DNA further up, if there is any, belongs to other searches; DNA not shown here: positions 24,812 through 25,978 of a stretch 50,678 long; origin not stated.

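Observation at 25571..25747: Thrombospondin type-1 repeats (TSR) in two bacterial membrane proteins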

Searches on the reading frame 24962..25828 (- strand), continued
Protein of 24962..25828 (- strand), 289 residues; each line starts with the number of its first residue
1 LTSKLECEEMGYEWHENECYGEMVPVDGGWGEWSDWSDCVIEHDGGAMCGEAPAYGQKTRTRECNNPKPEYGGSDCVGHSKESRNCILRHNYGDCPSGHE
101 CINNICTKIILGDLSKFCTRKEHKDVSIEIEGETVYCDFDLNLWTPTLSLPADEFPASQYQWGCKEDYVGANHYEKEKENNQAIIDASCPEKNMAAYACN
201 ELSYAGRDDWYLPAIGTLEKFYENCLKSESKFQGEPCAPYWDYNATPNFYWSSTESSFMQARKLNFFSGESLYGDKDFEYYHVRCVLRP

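Call 50: find_homologous_proteins(query=A2, max_evalue=0.001)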
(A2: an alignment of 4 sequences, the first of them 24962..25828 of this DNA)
Query A2 (4 sequences) (289 aa, profile of the alignment): 1362 proteins with E <= 0.001 among 8000 candidates; the best 120 are listed.
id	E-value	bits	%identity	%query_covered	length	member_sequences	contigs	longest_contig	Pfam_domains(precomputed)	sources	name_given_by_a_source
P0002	3.0e-149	514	100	100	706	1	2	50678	PF07603.18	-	-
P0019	2.4e-146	505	46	92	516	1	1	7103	PF07603.18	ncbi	-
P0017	3.2e-146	504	44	100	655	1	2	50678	PF07603.18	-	-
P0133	7.0e-84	299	41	59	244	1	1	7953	PF07603.18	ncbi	-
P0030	1.6e-56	210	44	28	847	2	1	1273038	PF00090.26,PF19028.7,PF19035.7,PF22195.3,PF19030.7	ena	-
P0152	1.8e-39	154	38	31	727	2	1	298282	PF00754.32,PF00090.26,PF19028.7,PF22633.4,PF19035.7,PF22195.3,PF19030.7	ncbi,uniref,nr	ncbi:hypothetical protein pdam_00013778 [Pocillopora damicornis]|uniref:F5/8 type C domain-containin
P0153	4.2e-38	149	39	55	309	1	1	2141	PF07603.18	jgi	jgi:hypothetical protein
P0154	7.0e-36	142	41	55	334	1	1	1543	PF07963.18,PF07603.18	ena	-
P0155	3.2e-34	136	38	55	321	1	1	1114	PF07963.18,PF07603.18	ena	-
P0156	7.7e-33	132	36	60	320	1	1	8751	PF07963.18,PF07603.18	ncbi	-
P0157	3.3e-32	130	36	61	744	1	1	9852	PF07603.18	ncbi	-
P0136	6.5e-31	126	36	29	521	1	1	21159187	PF00090.26,PF19028.7,PF22195.3,PF19030.7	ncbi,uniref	ncbi:hemicentin-1-like [Lineus longissimus]|uniref:hemicentin-1-like n=1 Tax=Lineus longissimus TaxI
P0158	8.5e-31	125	33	66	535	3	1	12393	PF07603.18,PF00041.28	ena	-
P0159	1.6e-29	121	39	61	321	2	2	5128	PF07963.18,PF07603.18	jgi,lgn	-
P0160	1.2e-28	118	34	59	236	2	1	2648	PF07603.18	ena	-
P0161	9.4e-27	112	30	44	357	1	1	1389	PF07603.18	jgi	jgi:hypothetical protein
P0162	1.3e-26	112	26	74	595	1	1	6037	PF07523.19,PF07603.18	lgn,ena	-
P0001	6.8e-26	109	38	30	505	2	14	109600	PF00090.26,PF19028.7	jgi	jgi:hypothetical protein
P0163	6.2e-22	96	32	62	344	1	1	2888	PF07603.18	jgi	jgi:hypothetical protein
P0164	1.1e-21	95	32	59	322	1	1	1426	PF07603.18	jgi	jgi:hypothetical protein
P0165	5.9e-21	93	27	48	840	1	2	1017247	PF13385.14,PF07603.18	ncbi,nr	ncbi:MAG: DUF1566 domain-containing protein [Rhodospirillales bacterium]|nr:DUF1566 domain-containin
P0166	8.0e-20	89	34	44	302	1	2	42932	PF07963.18,PF07603.18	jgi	jgi:prepilin-type N-terminal cleavage/methylation domain-containing protein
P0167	8.6e-20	89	35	36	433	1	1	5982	PF07603.18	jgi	jgi:hypothetical protein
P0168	8.7e-20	89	29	59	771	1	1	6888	PF07603.18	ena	-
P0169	2.4e-19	88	32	33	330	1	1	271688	PF07603.18,PF05689.19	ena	-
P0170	5.5e-19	87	31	47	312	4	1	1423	PF07603.18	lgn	-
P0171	1.5e-18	85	31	61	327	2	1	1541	PF00240.30,PF07603.18,PF11976.15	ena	-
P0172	1.6e-18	85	31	62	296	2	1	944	PF07603.18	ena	-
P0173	3.6e-18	84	32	33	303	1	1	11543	PF07603.18,PF05689.19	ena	-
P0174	5.4e-18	83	32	47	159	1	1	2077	PF07603.18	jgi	-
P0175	8.9e-18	83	46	16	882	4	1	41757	PF07963.18,PF07603.18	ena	-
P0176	1.1e-17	82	30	66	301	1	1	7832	PF07603.18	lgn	-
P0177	2.0e-17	81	30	52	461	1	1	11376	PF07603.18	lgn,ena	-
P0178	2.9e-17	81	34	44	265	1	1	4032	PF07603.18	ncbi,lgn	-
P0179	3.3e-17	81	32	47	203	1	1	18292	PF07603.18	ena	-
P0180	9.5e-17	79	34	56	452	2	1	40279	PF07603.18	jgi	jgi:hypothetical protein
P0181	9.6e-17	79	32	34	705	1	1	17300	PF07953.21,PF13385.14,PF07603.18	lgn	-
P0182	1.7e-16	78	31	57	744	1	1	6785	PF07603.18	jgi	-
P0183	1.8e-16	78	34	46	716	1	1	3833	PF13287.13,PF07603.18,PF13290.14,PF03174.20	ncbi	-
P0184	2.1e-16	78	33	47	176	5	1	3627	PF07603.18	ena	-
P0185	6.2e-16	76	35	32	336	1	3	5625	PF07603.18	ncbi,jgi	jgi:hypothetical protein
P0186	8.3e-16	76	32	47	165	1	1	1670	PF07603.18,PF05689.19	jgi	-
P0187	8.8e-16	76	31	48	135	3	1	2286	PF07603.18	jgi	-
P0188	9.3e-16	76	50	10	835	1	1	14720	PF07963.18,PF07603.18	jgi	-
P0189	1.3e-15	75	32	47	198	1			PF07603.18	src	-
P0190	1.9e-15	75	31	43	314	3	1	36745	PF07603.18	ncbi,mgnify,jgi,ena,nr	ncbi:MAG TPA: DUF1566 domain-containing protein [archaeon]|mgnify:CR=1 FL=1|nr:DUF1566 domain-contai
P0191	2.0e-15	75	32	37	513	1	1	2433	PF07603.18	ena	-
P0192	2.1e-15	75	35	38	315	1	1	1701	PF07963.18,PF07603.18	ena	-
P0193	3.3e-15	74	31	33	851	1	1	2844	PF15418.13,PF07603.18,PF12245.15,PF19077.7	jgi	jgi:hypothetical protein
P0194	3.3e-15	74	32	43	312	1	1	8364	PF07603.18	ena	-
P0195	3.6e-15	74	34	43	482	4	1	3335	PF07603.18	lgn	-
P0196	4.0e-15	74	31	43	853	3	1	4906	PF22820.3,PF07603.18,PF08308.18,PF13620.13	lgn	-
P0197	4.3e-15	74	31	40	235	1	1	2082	PF07603.18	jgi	-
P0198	7.3e-15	73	32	45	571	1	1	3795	PF26696.1,PF07603.18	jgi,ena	-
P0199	8.5e-15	73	28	67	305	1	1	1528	PF07603.18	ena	-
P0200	8.8e-15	73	34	34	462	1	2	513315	PF07603.18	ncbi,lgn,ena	-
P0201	9.8e-15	73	25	68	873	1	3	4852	PF07603.18,PF18998.7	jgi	jgi:hypothetical protein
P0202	1.2e-14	72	31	49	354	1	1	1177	PF07963.18,PF07603.18,PF18998.7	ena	-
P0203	1.6e-14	72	35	37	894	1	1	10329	PF10282.16,PF07603.18,PF08309.18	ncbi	-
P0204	2.3e-14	71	36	38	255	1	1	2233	PF00801.27,PF07603.18,PF18911.7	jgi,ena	jgi:PKD repeat protein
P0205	2.9e-14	71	35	26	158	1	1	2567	PF07603.18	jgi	jgi:hypothetical protein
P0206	5.9e-14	70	33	33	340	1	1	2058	PF07603.18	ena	-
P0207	6.9e-14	70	44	21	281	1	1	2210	PF07603.18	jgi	jgi:hypothetical protein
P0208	8.1e-14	70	31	37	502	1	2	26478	PF07603.18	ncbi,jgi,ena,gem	-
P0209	8.4e-14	69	30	38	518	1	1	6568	PF07603.18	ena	-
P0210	8.5e-14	69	27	67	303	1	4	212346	PF07603.18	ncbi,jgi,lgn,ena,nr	ncbi:MAG TPA: DUF1566 domain-containing protein [bacterium]|nr:DUF1566 domain-containing protein [ba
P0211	1.5e-13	69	34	31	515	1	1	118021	PF07603.18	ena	-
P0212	1.6e-13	69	29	36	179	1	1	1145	PF07603.18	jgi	-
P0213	1.6e-13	69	33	46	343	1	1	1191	PF00801.27,PF17957.8,PF07603.18,PF18911.7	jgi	jgi:PKD repeat protein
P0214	1.9e-13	68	28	44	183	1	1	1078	PF07603.18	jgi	-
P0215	2.2e-13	68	33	35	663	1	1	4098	PF07963.18,PF07603.18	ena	-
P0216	2.3e-13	68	30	47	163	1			PF07603.18,PF05689.19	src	-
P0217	2.7e-13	68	35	32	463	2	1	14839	PF13573.13,PF18962.8,PF07603.18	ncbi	-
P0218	3.1e-13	68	33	43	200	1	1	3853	PF07603.18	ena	-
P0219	4.2e-13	67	31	45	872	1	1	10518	PF07679.23,PF13895.13,PF13927.13,PF07603.18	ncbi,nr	ncbi:MAG: hypothetical protein KKA07_03530, partial [Bacteroidetes bacterium]|nr:hypothetical protei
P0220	4.7e-13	67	30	43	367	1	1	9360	PF07603.18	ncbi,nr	ncbi:MAG: DUF1566 domain-containing protein [Flavobacteriales bacterium]|nr:DUF1566 domain-containin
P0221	5.9e-13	67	40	28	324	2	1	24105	PF07603.18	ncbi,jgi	jgi:hypothetical protein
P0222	6.3e-13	67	30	38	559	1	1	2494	PF13385.14,PF07603.18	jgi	jgi:hypothetical protein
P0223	6.5e-13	67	35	44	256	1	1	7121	PF07603.18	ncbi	-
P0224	8.2e-13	66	38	21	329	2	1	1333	PF07603.18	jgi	jgi:hypothetical protein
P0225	1.3e-12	66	31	45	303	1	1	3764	PF07603.18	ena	-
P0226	1.3e-12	66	27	44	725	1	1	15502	PF01391.24,PF07603.18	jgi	jgi:hypothetical protein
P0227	1.3e-12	66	33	44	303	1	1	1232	PF07603.18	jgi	-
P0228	1.4e-12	65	32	45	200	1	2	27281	PF07603.18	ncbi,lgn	-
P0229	1.5e-12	65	31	27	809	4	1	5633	PF13715.13,PF11008.15,PF07603.18,PF08308.18,PF13620.13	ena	-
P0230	1.8e-12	65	28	64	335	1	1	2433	PF07603.18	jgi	jgi:hypothetical protein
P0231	1.9e-12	65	28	37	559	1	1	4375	PF07953.21,PF13385.14,PF07603.18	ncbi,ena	-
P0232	2.0e-12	65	32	44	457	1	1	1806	PF07603.18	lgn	-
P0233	2.2e-12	65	36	21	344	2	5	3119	PF07603.18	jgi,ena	jgi:hypothetical protein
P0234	2.7e-12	65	35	33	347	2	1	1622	PF07603.18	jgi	-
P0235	2.8e-12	64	31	38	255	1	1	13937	PF26696.1,PF07603.18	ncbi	-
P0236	3.5e-12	64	34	39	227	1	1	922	PF07603.18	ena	-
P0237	4.1e-12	64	28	47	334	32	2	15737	PF07603.18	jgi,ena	jgi:hypothetical protein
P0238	4.2e-12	64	33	43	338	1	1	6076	PF07603.18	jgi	jgi:hypothetical protein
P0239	4.5e-12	64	31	43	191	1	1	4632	PF07603.18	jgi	jgi:hypothetical protein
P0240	4.7e-12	64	25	46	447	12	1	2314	PF07603.18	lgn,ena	-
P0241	5.2e-12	64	32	22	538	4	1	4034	PF07603.18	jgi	-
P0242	5.3e-12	64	26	67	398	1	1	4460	PF07603.18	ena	-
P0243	5.6e-12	64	30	48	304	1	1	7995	PF07603.18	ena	-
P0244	6.0e-12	63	29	44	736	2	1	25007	PF13927.13,PF18962.8,PF07603.18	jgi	jgi:hypothetical protein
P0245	6.5e-12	63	31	45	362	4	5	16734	PF07603.18,PF18998.7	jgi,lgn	jgi:hypothetical protein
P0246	6.5e-12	63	33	45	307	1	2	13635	PF07603.18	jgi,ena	jgi:hypothetical protein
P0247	7.9e-12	63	38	22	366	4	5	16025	PF07603.18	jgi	jgi:hypothetical protein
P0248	8.2e-12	63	31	42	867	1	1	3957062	PF07603.18,PF08309.18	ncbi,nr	ncbi:MAG: DUF1566 domain-containing protein [Rhodospirillaceae bacterium]|nr:DUF1566 domain-containi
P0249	9.0e-12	63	36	37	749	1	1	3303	PF07603.18,PF01471.24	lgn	-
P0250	9.9e-12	63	35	44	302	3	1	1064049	PF07603.18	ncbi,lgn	-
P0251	1.0e-11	63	29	34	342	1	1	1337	PF07603.18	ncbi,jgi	jgi:hypothetical protein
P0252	1.1e-11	63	28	45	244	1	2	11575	PF07603.18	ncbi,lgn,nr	ncbi:MAG: DUF1566 domain-containing protein [Flavobacteriales bacterium]|nr:MAG: DUF1566 domain-cont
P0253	1.1e-11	63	30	45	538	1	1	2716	PF21722.5,PF07603.18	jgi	jgi:hypothetical protein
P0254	1.2e-11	62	40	28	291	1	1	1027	PF07603.18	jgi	jgi:hypothetical protein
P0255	1.3e-11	62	33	45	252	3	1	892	PF26696.1,PF07603.18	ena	-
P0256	1.5e-11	62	32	44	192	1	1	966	PF07603.18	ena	-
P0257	1.7e-11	62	34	44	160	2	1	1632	PF07603.18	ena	-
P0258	1.8e-11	62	38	31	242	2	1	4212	PF07603.18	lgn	-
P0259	2.1e-11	62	29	45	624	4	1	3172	PF07603.18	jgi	-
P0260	2.2e-11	62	34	43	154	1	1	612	PF07603.18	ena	-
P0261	2.4e-11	61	37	44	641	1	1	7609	PF02369.23,PF07603.18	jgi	jgi:hypothetical protein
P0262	2.4e-11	61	28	42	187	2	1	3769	PF07603.18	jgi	jgi:hypothetical protein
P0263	2.4e-11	61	28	36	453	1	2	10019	PF07603.18,PF00041.28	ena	-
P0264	2.4e-11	61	31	41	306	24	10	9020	PF07603.18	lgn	-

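Call 52: fold_search(model_id=the predicted structure, library=pdb)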
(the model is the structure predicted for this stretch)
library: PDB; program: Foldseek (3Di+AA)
matches with E <= 10: 80; with E <= 0.001: 0
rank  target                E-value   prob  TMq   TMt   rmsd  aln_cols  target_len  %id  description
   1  3r6b                  1.1e-03  1.00  0.14  0.31   7.6        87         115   38  Crystal Structure of Thrombospondin-1 TSR Domains 2 and 3 (released 2011-08-10)
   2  7yyk                  1.5e-03  1.00  0.15  0.31   6.3        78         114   41  Crystal structure of the O-fucosylated form of TSRs1-3 from the human thrombospondin 1 (released 2022-05-25)
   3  7r84_A                4.3e-03  1.00  0.14  0.65   5.5        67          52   36  Structure of mouse BAI1 (ADGRB1) TSR3 domain in P21 space group (released 2021-11-10)
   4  1lsl                  7.6e-03  1.00  0.15  0.32   6.2        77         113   40  Crystal Structure of the Thrombospondin-1 Type 1 Repeats (released 2002-12-18)
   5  7za1_E                9.0e-03  1.00  0.14  0.16   7.0        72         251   33  GPC3-Unc5D octamer structure and role in cell migration (released 2022-11-02)
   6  6ool_A                2.3e-02  1.00  0.14  0.16   6.5        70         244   34  Structural elucidation of the Ectodomain of mouse UNC5H2 (released 2020-04-29)
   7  6s08_A                4.3e-02  0.97  0.14  0.19  12.2        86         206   27  Crystal Structure of Properdin (TSR domains N1 & 456) (released 2019-09-04)
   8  9u62_P                4.5e-02  0.90  0.14  0.29  12.9        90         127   28  AP pathways C3 convertase C3bBbP and C3 complex (released 2026-01-14)
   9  6rus_B                6.0e-02  0.99  0.14  0.18   6.1        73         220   33  Structure of a functional properdin monomer (released 2019-08-21)
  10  7noz_D                6.7e-02  0.96  0.16  0.20   6.4        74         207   31  Structure of the nanobody stablized properdin bound alternative pathway proconvertase C3b:FB:FP (released 2022-07-27)
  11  6s0a_A                6.7e-02  0.96  0.15  0.20  12.3        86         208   27  Crystal Structure of Properdin (TSR domains N12 & 456) (released 2019-09-04)
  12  1w0r_A                1.0e-01  0.97  0.16  0.11   6.0        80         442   31  Solution structure of dimeric form of properdin by X-ray solution scattering and analytical ultracentrifugation (released 2005-07-06)
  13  7b26_B                1.3e-01  0.94  0.15  0.21   6.9        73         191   33  CirpA1 in complex with pseudo-monomeric Properdin lacking TSR2-3 (released 2021-12-08)
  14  8q6r_D                1.6e-01  0.33  0.15  0.20  22.5       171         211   21  Structure of complement FP in complex with the TPP-3077 VHH (released 2024-08-28)
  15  8b0f_E                4.2e-01  0.92  0.13  0.08   5.8        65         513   34  CryoEM structure of C5b8-CD59 (released 2023-02-22)
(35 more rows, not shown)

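Call 60: predict_structure(alignment_id=A3)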
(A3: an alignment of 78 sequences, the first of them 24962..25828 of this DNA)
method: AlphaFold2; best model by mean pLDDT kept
length: 289 residues; sequences in the alignment: 78
mean_pLDDT: 73.9   pTM: 0.43
mean pLDDT of the five models: 73.9, 72.6, 71.0, 70.5, 70.5
residues with pLDDT >= 90: 76; 70-90: 110; 50-70: 53; < 50: 50
segments of 3 or more residues with pLDDT < 50: 124-126, 138-174, 190-193
pLDDT, mean of each block of 10 residues (from residue 1): 88 80 90 98 77 92 98 97 94 84 75 51 52 53 36 30 37 53 57 61 77 90 88 82 80 83 90 74 78
secondary structure, 60 per line:
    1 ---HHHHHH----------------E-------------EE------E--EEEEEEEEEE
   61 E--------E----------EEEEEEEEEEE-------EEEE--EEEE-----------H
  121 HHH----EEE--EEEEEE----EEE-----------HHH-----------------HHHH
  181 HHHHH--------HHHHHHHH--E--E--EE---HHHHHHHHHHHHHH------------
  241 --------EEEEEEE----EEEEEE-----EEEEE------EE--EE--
elements in order: H4-9 E51-61 E81-91 E99-102 E105-108 H120-123 E128-130 E133-138 E143-145 H177-185 H194-201 H215-228 E249-255 E260-265 E271-275

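Call 64: fold_search(model_id=the predicted structure, library=pdb)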
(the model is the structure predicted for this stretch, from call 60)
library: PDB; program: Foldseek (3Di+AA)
matches with E <= 10: 152; with E <= 0.001: 16
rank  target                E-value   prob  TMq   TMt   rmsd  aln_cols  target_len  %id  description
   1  3r6b                  3.3e-06  1.00  0.17  0.43   5.0        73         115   42  Crystal Structure of Thrombospondin-1 TSR Domains 2 and 3 (released 2011-08-10)
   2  7yyk                  4.1e-06  1.00  0.17  0.42   5.0        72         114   43  Crystal structure of the O-fucosylated form of TSRs1-3 from the human thrombospondin 1 (released 2022-05-25)
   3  1lsl                  2.2e-05  1.00  0.18  0.45   8.0        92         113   37  Crystal Structure of the Thrombospondin-1 Type 1 Repeats (released 2002-12-18)
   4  5ftt_A                5.3e-05  1.00  0.18  0.19   4.5        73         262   36  Octameric complex of Latrophilin 3 (Lec, Olf) , Unc5D (Ig, Ig2, TSP1) and FLRT2 (LRR) (released 2016-05-04)
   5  6ool_A                8.0e-05  1.00  0.17  0.20   3.4        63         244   38  Structural elucidation of the Ectodomain of mouse UNC5H2 (released 2020-04-29)
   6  5ftt_E                9.6e-05  1.00  0.17  0.19   2.7        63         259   38  Octameric complex of Latrophilin 3 (Lec, Olf) , Unc5D (Ig, Ig2, TSP1) and FLRT2 (LRR) (released 2016-05-04)
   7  7za1_E                2.1e-04  1.00  0.18  0.21   2.6        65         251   37  GPC3-Unc5D octamer structure and role in cell migration (released 2022-11-02)
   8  3t5o_A                2.1e-04  1.00  0.17  0.06  15.9       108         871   28  Crystal Structure of human Complement Component C6 (released 2012-02-01)
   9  6s0b_A                2.3e-04  1.00  0.18  0.23  24.5       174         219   22  Crystal Structure of Properdin in complex with the CTC domain of C3/C3b (released 2019-09-04)
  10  7b26_B                4.5e-04  1.00  0.18  0.27   5.7        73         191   33  CirpA1 in complex with pseudo-monomeric Properdin lacking TSR2-3 (released 2021-12-08)
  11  4e0s_B                4.5e-04  1.00  0.18  0.06  11.8       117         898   26  Crystal Structure of C5b-6 (released 2012-04-18)
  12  6ruv_X                5.4e-04  1.00  0.16  0.27   3.4        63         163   36  Structure of the SCIN stabilized C3bBb convertase bound to Properdin and a the non-inhibitory nanobody hFPNb1 (released 2019-08-21)
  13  3vn4_A                5.4e-04  1.00  0.17  0.14   6.0        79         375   32  Crystal structure of the exosite-containing fragment of human ADAMTS13 (P475S mutant) (released 2012-12-26)
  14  7noz_D                6.0e-04  1.00  0.18  0.25  14.8       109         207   26  Structure of the nanobody stablized properdin bound alternative pathway proconvertase C3b:FB:FP (released 2022-07-27)
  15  6s08_A                6.8e-04  1.00  0.18  0.24   4.5        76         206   34  Crystal Structure of Properdin (TSR domains N1 & 456) (released 2019-09-04)
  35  8q4e_A                9.3e-03  1.00  0.23  0.48   4.1        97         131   22  Structure of Legionella pneumophila Lcl C-terminal domain (released 2023-12-27)
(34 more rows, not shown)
